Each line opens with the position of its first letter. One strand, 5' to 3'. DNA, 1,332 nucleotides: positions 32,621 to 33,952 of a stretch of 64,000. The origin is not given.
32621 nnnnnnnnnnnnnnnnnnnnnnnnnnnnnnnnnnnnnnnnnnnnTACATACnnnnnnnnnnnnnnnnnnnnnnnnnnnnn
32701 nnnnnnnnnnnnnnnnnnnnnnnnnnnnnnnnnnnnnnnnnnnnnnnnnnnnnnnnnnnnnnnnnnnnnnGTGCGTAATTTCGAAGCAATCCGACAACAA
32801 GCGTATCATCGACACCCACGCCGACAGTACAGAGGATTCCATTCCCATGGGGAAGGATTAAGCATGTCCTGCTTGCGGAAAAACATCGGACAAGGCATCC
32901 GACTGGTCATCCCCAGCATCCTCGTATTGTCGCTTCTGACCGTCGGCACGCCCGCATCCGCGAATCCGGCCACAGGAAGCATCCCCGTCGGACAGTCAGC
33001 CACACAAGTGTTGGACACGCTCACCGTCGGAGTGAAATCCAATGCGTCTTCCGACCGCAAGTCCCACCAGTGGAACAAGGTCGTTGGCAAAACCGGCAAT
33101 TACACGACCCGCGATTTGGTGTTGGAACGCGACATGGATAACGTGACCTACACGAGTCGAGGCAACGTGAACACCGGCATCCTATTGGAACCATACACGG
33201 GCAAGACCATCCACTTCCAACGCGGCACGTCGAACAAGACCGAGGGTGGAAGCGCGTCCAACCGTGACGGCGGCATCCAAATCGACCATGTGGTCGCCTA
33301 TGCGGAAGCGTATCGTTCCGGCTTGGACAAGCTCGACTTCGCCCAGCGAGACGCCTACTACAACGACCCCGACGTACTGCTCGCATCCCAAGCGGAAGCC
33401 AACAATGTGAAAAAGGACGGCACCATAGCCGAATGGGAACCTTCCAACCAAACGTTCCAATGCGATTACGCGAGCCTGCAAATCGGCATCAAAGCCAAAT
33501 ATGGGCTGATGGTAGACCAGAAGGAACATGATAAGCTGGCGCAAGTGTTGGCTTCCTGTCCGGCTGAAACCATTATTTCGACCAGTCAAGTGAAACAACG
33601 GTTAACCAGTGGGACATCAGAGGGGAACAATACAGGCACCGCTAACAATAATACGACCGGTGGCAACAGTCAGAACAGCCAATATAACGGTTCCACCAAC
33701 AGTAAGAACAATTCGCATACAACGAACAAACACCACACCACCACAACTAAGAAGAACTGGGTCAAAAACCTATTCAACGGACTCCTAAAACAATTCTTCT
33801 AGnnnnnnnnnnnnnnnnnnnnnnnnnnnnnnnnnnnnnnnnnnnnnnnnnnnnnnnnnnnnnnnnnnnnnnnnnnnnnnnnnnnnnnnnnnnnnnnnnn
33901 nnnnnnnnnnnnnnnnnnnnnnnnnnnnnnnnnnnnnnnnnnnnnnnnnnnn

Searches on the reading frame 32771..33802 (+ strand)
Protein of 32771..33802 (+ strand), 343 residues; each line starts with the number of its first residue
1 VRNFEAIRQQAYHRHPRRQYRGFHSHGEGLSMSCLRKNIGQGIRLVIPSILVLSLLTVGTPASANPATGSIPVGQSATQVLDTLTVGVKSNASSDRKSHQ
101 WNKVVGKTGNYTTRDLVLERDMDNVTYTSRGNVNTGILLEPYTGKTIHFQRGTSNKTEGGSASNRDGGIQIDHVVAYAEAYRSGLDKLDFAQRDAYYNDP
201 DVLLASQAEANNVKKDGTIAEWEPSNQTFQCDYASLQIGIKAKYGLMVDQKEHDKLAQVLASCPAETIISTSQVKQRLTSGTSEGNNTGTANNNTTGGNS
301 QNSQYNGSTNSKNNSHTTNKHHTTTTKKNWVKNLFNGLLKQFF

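Call 3: search_protein_families(library=pfam, proteins=[window:32771-33802:+], max_evalue=0.01)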
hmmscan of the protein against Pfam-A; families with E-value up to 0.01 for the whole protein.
window:32771-33802:+ (343 aa): 1 family
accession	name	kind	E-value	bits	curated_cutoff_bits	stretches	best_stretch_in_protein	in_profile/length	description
PF07510.16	GmrSD_C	-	6.5e-07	29.8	23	1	152-259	44-138/138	GmrSD restriction endonucleases, C-terminal domain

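Call 67: search_protein_families(library=ncbifam, proteins=[window:32771-33802:+], max_evalue=0.001)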
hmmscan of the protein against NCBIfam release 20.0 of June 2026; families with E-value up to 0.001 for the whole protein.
window:32771-33802:+ (343 aa): 0 families
